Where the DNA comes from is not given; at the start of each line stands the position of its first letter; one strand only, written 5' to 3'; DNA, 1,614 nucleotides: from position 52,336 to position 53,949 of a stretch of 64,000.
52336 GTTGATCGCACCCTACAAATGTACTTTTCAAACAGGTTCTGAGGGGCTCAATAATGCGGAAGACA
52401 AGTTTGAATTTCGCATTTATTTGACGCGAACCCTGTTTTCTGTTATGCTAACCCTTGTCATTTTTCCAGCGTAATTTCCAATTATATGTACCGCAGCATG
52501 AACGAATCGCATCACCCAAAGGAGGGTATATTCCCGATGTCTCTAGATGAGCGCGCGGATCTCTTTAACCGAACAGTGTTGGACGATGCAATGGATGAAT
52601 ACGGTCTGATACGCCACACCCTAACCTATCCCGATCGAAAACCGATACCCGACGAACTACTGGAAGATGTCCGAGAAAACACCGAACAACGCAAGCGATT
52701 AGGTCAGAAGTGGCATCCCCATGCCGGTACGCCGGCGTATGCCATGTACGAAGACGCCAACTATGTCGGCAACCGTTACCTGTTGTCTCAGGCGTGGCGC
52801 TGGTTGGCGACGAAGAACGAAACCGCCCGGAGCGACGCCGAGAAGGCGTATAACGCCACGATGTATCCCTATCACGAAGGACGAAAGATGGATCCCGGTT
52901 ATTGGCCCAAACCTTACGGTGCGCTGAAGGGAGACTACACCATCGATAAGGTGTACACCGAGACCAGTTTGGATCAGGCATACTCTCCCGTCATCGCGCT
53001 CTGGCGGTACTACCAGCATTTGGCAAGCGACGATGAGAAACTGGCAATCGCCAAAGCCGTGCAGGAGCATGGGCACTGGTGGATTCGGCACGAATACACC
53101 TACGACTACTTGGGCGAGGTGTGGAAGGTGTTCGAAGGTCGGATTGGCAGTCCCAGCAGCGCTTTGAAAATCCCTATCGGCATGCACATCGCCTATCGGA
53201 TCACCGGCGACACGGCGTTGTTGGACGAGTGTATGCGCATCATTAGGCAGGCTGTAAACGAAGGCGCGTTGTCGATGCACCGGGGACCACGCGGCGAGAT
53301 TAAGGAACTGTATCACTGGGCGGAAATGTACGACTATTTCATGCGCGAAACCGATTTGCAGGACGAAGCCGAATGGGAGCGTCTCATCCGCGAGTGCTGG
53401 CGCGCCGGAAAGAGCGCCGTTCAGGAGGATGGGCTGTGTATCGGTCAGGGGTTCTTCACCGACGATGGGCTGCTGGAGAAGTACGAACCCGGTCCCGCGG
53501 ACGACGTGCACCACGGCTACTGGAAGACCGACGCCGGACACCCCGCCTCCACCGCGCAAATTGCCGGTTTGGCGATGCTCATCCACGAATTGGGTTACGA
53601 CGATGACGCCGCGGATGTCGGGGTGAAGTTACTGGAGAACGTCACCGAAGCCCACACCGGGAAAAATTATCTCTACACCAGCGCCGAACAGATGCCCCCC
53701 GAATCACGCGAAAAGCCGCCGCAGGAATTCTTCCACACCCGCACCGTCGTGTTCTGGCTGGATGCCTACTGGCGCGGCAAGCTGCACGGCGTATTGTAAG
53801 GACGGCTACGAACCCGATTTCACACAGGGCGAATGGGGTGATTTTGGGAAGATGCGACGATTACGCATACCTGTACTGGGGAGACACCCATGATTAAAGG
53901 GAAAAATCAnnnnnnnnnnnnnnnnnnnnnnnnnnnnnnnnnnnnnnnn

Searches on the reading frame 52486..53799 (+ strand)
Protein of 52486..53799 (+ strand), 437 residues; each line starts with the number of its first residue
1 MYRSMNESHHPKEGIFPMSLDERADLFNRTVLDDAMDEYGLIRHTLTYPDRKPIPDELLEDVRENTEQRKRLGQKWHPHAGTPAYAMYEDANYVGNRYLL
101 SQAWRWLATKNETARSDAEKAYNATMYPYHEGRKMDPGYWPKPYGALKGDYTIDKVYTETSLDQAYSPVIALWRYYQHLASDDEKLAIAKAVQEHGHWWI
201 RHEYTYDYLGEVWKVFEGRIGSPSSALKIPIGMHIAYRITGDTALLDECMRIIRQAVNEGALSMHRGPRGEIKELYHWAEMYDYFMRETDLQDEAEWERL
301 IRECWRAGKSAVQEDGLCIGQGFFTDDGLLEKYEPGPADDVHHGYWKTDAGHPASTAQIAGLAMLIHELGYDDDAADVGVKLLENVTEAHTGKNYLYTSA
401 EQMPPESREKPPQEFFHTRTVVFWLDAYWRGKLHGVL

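Call 10: find_encoding_contigs(protein=window:52486-53799:+, flank=10000, max_places=6)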
Protein window:52486-53799:+ (437 aa): no gene with exactly this product is on record in the collection.

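Call 13: search_protein_families(library=pfam, proteins=[window:52486-53799:+])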
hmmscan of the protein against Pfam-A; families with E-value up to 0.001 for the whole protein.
window:52486-53799:+ (437 aa): 0 families
